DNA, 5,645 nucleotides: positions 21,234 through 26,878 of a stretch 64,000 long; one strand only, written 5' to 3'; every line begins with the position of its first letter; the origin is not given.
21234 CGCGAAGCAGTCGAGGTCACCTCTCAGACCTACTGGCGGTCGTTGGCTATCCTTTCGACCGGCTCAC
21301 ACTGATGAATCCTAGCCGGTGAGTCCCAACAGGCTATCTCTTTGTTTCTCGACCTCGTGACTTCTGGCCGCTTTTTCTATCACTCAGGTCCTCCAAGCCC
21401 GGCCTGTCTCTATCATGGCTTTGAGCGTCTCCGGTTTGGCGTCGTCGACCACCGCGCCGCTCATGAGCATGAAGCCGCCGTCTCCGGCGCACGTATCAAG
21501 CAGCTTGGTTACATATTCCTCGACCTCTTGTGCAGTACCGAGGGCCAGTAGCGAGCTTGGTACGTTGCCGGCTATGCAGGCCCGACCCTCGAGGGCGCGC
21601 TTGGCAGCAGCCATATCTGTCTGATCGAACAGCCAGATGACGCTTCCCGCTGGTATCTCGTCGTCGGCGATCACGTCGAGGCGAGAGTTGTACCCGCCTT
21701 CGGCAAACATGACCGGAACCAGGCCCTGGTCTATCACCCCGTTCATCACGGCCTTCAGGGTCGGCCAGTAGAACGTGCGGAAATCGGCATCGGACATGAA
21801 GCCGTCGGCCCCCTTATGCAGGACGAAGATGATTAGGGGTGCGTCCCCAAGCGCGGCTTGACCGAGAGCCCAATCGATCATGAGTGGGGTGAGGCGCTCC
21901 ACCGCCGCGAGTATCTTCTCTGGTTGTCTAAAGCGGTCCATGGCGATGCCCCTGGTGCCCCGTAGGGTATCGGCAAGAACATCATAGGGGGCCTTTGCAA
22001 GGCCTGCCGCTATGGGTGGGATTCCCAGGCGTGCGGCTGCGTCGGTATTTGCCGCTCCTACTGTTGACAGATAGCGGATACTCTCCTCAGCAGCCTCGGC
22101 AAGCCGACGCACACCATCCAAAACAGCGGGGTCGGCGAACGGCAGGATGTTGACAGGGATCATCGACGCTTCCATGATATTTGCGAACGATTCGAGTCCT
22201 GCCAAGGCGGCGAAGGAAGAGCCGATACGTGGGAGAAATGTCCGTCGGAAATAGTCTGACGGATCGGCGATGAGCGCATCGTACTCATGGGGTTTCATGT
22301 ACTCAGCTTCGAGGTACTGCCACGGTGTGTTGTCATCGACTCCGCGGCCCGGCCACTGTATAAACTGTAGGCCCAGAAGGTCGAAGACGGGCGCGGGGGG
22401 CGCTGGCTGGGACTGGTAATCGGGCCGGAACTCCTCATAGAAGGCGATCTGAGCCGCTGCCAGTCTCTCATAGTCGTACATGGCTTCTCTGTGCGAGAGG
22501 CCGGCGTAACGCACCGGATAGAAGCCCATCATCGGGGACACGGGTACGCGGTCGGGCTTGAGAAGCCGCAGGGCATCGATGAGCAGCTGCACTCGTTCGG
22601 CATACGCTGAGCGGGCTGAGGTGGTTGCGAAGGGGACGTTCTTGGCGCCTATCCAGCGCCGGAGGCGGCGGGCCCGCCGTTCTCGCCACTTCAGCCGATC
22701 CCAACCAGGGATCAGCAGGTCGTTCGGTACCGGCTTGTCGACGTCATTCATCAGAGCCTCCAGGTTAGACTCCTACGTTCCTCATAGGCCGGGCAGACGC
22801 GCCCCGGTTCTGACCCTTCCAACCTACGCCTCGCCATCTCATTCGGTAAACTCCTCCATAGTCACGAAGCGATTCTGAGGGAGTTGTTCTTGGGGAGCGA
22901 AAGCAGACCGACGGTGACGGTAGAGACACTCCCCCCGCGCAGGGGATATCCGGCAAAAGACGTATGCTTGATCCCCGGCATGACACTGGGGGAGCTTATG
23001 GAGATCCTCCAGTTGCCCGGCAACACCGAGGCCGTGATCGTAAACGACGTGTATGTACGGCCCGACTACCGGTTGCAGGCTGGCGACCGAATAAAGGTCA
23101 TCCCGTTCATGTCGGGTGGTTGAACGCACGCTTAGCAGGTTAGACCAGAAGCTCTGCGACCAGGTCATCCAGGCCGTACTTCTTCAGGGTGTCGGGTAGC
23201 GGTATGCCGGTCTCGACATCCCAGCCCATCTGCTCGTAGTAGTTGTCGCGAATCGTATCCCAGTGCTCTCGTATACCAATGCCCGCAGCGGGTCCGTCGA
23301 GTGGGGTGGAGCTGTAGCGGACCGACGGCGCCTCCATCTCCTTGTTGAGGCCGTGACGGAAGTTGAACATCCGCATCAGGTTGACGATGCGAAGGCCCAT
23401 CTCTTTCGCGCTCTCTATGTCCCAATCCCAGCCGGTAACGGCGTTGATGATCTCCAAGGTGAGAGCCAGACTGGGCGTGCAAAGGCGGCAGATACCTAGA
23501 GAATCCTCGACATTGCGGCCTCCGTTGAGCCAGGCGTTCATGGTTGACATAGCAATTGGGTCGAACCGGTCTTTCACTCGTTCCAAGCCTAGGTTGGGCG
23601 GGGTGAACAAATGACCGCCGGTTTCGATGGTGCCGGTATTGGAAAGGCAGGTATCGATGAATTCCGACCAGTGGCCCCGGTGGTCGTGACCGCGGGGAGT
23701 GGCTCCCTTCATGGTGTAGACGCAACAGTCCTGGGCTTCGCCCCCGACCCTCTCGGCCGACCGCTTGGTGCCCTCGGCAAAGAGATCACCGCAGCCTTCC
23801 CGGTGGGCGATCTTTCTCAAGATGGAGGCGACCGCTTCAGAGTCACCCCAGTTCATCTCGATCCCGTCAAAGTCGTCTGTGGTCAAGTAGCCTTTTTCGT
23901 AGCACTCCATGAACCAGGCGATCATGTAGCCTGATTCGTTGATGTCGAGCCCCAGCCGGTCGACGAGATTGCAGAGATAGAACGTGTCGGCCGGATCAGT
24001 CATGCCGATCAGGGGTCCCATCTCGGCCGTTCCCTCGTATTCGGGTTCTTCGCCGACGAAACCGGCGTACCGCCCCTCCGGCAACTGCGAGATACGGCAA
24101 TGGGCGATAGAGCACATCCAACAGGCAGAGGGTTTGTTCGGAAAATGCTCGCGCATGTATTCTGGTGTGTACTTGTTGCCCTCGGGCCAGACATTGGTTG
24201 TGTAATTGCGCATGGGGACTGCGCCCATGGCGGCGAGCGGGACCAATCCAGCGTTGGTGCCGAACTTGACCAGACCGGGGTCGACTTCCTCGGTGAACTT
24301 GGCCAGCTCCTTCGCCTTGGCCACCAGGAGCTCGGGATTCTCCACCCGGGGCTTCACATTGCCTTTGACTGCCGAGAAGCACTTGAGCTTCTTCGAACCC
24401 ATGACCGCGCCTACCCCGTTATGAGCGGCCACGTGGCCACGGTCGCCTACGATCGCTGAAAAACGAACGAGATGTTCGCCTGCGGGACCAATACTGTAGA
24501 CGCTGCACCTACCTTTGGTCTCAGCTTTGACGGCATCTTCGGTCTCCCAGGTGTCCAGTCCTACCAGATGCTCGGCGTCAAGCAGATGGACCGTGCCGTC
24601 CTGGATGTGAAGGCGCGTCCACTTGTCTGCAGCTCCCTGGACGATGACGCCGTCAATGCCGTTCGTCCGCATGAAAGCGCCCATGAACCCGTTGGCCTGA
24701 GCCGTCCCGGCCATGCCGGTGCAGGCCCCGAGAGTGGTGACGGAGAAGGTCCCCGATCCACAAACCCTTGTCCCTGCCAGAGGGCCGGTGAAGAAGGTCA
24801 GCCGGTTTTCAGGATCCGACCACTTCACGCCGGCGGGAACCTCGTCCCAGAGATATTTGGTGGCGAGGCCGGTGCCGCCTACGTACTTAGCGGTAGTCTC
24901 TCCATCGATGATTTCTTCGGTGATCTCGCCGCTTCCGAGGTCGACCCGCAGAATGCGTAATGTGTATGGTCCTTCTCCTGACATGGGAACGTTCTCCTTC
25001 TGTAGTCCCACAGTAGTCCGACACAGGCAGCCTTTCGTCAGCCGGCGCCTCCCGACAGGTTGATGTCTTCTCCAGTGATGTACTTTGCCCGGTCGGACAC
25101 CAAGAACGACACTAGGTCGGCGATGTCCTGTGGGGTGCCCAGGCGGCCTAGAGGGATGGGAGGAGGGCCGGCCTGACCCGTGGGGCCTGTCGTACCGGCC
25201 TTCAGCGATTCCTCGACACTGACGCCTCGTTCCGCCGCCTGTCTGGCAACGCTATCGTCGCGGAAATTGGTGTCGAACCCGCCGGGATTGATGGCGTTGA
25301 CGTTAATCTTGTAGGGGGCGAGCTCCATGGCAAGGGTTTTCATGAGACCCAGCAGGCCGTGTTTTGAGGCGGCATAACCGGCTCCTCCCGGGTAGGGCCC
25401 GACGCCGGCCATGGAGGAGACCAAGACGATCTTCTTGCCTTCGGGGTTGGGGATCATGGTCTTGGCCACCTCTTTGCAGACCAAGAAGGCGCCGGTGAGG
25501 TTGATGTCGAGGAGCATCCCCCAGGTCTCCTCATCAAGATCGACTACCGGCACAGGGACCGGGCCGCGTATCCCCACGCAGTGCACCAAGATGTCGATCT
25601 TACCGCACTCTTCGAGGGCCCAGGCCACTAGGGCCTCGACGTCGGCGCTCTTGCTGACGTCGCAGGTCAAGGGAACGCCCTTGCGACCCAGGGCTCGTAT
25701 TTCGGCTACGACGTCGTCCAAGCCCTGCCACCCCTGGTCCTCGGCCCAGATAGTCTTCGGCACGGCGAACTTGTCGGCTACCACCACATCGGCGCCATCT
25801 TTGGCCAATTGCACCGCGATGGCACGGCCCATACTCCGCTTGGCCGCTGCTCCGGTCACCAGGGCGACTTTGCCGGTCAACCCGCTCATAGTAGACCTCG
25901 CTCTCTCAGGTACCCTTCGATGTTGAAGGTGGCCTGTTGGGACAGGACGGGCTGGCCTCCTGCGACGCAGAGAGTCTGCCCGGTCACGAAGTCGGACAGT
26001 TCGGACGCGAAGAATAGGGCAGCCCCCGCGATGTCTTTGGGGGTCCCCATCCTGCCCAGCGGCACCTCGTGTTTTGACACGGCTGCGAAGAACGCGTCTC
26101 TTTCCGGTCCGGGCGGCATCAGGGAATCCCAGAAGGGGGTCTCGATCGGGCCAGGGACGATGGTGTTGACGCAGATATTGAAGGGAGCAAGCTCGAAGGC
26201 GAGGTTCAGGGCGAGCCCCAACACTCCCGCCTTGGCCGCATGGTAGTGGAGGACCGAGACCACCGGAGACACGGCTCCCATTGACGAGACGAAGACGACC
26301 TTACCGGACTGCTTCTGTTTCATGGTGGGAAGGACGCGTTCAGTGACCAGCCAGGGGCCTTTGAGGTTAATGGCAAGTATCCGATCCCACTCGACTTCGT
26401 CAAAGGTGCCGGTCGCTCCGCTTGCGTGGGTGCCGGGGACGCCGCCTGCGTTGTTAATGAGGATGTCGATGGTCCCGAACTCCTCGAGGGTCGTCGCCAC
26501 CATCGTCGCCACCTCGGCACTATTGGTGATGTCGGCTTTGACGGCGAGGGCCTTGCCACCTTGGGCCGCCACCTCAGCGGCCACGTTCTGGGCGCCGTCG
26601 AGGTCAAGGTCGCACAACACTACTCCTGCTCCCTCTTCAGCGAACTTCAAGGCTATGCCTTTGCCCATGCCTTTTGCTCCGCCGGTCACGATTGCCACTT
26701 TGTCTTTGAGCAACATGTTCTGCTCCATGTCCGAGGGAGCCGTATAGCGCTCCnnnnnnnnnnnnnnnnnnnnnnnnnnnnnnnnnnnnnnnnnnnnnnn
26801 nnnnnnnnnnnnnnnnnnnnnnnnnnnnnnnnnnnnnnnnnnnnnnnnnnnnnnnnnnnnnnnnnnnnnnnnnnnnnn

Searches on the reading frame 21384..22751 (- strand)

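Call 37: search_protein_families(library=pfam, proteins=[window:21384-22751:-], max_evalue=0.00001)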
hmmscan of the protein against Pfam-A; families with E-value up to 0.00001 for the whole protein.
window:21384-22751:- (455 aa): 1 family
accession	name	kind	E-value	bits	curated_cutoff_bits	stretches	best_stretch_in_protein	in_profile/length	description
PF01208.23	URO-D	-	8.7e-23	81.3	23.9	1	211-452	102-345/346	Uroporphyrinogen decarboxylase (URO-D)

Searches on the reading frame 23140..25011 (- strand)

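Call 37: search_protein_families(library=pfam, proteins=[window:23140-25011:-], max_evalue=0.00001)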
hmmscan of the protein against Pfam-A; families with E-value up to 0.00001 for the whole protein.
window:23140-25011:- (623 aa): 2 families
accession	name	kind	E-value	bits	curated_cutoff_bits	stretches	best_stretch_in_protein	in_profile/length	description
PF01314.23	AFOR_C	-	7.3e-89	299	27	1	231-614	4-385/385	Aldehyde ferredoxin oxidoreductase, domains 2 & 3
PF02730.20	AFOR_N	-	9.7e-60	202.2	29.8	1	19-212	2-194/199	Aldehyde ferredoxin oxidoreductase, N-terminal domain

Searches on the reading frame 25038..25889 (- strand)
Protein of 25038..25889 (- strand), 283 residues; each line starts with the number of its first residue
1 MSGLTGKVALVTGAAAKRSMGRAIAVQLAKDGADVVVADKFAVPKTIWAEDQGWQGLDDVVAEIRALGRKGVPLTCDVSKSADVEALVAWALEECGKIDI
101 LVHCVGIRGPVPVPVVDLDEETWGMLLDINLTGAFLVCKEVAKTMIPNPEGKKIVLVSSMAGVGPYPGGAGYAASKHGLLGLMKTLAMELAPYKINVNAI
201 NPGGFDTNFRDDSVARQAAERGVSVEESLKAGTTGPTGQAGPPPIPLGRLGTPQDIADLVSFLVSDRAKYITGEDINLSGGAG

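Call 38: search_protein_families(library=pfam, proteins=[window:25038-25889:-], max_evalue=0.00001)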
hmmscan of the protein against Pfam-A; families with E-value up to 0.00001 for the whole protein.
window:25038-25889:- (283 aa): 4 families
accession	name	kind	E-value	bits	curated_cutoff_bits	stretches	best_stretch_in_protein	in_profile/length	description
PF13561.12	adh_short_C2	-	5e-54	183.8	27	1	13-281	1-234/236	Enoyl-(Acyl carrier protein) reductase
PF00106.31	adh_short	-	4.3e-49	167.1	26.6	1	7-214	1-191/195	short chain dehydrogenase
PF23441.1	SDR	-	2.9e-08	33.9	27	1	74-239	66-227/258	SDR-like rossmann domain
PF08659.16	KR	-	9.5e-08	32.6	22.6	1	10-179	4-156/180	KR domain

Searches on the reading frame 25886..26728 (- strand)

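Call 38: search_protein_families(library=pfam, proteins=[window:25886-26728:-], max_evalue=0.00001)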
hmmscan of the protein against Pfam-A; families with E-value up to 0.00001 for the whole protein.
window:25886-26728:- (280 aa): 3 families
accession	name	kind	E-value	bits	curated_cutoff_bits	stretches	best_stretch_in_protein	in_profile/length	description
PF13561.12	adh_short_C2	-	5.1e-59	200.2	27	1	18-258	3-234/236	Enoyl-(Acyl carrier protein) reductase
PF00106.31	adh_short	-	9.1e-55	185.6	26.6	1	10-202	1-189/195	short chain dehydrogenase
PF08659.16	KR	-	2.3e-09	37.8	22.6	1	13-168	4-155/180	KR domain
